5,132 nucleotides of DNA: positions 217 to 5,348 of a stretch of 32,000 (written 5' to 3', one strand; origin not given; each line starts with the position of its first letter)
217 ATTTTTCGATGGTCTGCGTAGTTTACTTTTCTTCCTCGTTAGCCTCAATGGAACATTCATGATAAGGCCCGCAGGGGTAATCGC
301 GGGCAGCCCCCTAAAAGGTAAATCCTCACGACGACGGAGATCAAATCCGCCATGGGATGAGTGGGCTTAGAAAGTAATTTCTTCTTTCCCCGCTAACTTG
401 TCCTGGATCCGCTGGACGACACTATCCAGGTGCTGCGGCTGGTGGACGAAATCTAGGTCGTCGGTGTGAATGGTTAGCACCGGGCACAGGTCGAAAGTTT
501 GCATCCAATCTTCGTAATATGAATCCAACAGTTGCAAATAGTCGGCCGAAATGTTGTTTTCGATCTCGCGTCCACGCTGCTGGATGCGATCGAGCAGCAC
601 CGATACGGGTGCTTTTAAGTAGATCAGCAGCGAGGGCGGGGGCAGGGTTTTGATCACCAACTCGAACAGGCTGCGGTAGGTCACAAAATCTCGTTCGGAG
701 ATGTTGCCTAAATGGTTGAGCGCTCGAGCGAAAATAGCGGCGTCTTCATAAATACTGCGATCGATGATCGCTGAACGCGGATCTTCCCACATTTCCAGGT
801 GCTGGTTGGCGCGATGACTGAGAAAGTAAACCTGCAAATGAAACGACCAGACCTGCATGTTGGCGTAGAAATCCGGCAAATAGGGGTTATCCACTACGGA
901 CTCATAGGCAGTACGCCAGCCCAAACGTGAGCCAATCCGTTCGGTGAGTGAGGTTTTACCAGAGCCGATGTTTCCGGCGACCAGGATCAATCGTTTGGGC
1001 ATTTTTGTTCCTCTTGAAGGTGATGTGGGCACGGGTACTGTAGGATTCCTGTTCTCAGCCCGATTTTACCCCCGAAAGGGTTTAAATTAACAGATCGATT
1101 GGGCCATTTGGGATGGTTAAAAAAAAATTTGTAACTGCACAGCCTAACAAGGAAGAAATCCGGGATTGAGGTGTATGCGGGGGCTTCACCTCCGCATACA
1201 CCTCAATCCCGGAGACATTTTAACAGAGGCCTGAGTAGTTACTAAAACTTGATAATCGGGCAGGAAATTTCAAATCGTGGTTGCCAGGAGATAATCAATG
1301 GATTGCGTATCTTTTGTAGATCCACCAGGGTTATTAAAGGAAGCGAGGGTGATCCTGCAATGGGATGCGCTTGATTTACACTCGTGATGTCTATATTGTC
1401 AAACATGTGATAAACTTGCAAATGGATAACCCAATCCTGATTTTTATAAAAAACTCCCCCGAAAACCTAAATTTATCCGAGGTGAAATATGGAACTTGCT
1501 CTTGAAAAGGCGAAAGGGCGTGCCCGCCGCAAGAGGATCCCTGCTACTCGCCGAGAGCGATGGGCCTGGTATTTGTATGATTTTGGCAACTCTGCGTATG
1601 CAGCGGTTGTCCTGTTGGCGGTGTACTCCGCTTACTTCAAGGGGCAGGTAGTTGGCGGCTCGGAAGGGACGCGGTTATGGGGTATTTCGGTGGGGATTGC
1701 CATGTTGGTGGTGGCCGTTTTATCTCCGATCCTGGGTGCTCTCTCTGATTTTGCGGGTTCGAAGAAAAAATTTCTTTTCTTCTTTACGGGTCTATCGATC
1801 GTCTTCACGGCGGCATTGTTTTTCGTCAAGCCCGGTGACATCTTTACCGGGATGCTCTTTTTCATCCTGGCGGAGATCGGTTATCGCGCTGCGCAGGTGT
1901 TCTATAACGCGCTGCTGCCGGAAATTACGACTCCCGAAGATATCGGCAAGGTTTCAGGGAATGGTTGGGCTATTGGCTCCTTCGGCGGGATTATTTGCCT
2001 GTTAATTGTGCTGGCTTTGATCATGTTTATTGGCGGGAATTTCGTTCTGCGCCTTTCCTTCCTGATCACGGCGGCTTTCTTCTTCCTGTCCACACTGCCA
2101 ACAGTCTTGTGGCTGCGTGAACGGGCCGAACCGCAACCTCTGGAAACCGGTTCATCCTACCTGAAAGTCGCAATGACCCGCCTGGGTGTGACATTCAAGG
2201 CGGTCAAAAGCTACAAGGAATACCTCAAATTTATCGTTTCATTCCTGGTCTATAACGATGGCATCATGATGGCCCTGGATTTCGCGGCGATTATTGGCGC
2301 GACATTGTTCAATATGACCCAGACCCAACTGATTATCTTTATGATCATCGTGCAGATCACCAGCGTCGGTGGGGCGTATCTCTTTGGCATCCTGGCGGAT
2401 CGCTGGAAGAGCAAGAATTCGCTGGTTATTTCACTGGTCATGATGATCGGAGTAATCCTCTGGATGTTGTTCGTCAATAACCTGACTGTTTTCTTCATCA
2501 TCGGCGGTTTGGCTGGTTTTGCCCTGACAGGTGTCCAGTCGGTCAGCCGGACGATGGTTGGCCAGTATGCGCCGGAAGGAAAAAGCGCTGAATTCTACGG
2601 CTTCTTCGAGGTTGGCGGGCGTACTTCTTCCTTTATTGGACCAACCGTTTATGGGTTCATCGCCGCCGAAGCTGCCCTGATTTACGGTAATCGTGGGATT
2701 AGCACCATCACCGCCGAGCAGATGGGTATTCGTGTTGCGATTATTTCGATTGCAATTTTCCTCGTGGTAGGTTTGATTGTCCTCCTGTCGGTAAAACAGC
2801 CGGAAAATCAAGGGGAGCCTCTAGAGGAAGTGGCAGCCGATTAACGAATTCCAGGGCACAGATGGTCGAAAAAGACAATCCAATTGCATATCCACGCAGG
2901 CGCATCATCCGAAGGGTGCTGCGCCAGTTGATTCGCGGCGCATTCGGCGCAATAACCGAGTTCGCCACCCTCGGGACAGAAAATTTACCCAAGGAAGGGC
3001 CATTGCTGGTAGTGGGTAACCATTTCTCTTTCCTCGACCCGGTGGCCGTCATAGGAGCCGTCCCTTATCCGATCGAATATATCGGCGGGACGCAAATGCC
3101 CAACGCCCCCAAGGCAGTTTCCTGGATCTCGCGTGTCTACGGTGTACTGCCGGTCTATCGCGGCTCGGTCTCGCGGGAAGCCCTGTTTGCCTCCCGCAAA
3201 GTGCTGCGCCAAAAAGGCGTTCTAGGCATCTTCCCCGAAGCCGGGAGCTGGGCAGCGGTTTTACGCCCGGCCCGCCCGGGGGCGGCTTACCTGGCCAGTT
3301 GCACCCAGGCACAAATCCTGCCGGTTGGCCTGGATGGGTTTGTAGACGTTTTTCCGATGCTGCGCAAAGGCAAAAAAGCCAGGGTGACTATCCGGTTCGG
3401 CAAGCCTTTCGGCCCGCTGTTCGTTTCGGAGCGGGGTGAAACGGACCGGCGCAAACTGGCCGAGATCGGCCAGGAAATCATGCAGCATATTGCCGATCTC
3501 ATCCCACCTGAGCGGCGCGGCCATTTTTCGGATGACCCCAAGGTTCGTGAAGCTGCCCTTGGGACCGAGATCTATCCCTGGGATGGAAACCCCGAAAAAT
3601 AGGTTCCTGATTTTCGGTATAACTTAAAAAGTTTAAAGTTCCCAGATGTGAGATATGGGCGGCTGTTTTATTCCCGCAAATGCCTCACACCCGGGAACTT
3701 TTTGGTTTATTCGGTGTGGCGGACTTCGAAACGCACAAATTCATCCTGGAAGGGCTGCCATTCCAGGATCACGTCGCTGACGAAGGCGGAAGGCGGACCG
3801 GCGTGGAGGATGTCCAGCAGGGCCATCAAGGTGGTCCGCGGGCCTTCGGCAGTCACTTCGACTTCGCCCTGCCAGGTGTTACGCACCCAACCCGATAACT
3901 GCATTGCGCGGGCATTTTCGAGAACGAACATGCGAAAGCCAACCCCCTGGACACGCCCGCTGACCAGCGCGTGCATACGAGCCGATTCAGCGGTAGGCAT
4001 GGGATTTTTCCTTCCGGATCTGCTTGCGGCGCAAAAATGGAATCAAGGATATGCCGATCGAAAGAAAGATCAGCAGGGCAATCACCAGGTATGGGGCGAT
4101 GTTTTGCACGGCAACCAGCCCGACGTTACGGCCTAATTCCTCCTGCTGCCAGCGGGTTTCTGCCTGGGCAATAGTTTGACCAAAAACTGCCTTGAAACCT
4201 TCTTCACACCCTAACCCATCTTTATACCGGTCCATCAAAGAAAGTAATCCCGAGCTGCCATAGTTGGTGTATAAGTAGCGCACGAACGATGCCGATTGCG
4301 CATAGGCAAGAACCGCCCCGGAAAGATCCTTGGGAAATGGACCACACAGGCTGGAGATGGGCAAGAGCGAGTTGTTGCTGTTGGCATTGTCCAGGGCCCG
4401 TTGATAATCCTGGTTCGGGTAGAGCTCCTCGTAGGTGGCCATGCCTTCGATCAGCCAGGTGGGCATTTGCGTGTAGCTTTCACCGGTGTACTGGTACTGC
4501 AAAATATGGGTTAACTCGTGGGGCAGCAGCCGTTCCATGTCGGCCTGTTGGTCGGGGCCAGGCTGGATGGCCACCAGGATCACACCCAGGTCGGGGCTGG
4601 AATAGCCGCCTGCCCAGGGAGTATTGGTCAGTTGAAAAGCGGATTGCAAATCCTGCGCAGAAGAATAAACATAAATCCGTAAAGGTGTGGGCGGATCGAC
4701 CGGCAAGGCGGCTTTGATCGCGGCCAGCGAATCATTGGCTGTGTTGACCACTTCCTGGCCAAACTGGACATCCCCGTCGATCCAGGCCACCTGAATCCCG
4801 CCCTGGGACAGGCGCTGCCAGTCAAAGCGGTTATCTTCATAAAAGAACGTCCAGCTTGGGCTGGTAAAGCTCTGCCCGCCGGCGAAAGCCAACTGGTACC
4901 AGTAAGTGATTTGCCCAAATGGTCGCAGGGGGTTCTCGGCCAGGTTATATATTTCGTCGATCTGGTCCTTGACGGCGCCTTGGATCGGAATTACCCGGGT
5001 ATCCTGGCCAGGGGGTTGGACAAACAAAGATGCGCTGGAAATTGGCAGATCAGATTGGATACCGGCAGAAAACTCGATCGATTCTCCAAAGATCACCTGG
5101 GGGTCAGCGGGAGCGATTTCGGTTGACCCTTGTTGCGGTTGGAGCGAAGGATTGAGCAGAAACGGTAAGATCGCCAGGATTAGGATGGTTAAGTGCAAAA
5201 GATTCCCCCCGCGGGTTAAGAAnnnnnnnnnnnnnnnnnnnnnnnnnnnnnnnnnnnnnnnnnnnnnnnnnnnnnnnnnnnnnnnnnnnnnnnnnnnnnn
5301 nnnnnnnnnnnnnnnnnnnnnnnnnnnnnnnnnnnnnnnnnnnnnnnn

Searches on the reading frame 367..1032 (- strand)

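Call 8: search_protein_families(library=pfam, proteins=[window:367-1032:-], max_evalue=0.001)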
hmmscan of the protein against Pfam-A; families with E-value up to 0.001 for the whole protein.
window:367-1032:- (221 aa): 3 families
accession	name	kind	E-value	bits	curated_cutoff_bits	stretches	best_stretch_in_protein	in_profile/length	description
PF01712.25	dNK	-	6.2e-54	183.3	27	1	16-211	1-200/203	Deoxynucleoside kinase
PF13238.12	AAA_18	-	3.1e-07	31.3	29.4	1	16-166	1-127/128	AAA domain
PF13191.12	AAA_16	-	0.00033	21.6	32.6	1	11-91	23-103/167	AAA ATPase domain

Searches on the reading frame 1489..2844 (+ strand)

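Call 8: search_protein_families(library=pfam, proteins=[window:1489-2844:+], max_evalue=0.001)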
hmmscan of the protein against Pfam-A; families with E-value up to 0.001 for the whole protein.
window:1489-2844:+ (451 aa): 5 families
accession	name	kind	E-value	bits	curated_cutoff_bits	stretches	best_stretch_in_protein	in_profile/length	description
PF11700.14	ATG22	-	1.2e-57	196.1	24.1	2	154-437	192-474/482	Vacuole effluxer Atg22 like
PF07690.21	MFS_1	-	1.6e-33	116.6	33.4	2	65-385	35-347/347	Major Facilitator Superfamily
PF13347.12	MFS_2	-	1.9e-09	37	27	2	123-433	102-420/427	MFS/sugar transport protein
PF12832.13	MFS_1_like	-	8.3e-05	22.2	25.2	0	65-128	37-100/373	MFS_1 like family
PF00083.30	Sugar_tr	-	0.00088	18.7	22.3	1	277-377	44-147/452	Sugar (and other) transporter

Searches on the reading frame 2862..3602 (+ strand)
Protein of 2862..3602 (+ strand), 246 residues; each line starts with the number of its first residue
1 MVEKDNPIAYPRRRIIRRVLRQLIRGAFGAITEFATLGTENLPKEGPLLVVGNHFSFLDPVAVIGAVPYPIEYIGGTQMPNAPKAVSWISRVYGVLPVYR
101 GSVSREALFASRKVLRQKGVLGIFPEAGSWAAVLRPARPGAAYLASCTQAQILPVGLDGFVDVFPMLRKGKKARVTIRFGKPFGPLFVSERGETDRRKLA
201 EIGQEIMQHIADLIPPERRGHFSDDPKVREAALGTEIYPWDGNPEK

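Call 8: search_protein_families(library=pfam, proteins=[window:2862-3602:+], max_evalue=0.001)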
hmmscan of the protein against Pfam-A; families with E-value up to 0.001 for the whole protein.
window:2862-3602:+ (246 aa): 1 family
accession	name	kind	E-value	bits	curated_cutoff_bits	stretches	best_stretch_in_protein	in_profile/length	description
PF01553.26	Acyltransferase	-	1.5e-15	57.6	23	1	38-156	6-130/132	Acyltransferase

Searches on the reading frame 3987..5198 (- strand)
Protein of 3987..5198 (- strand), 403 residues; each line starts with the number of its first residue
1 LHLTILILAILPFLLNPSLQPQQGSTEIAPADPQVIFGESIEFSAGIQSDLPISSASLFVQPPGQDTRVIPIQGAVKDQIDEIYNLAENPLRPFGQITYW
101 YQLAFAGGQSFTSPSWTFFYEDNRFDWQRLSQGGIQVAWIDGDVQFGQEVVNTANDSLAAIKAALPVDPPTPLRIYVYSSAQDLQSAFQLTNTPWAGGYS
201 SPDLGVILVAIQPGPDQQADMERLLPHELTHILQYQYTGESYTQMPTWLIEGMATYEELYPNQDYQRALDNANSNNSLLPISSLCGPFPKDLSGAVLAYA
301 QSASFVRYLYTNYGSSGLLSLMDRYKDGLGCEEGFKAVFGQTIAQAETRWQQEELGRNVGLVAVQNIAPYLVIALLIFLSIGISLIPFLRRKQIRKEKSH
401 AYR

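Call 8: search_protein_families(library=pfam, proteins=[window:3987-5198:-], max_evalue=0.001)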
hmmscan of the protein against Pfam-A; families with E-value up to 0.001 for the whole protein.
window:3987-5198:- (403 aa): 2 families
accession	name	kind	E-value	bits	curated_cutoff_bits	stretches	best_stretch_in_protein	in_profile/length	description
PF13485.12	Peptidase_MA_2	-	1.5e-38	133.1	32.4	1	153-352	1-197/201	Peptidase MA superfamily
PF04450.18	BSP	-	0.00072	19.9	23.8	0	216-256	97-133/207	Peptidase of plants and bacteria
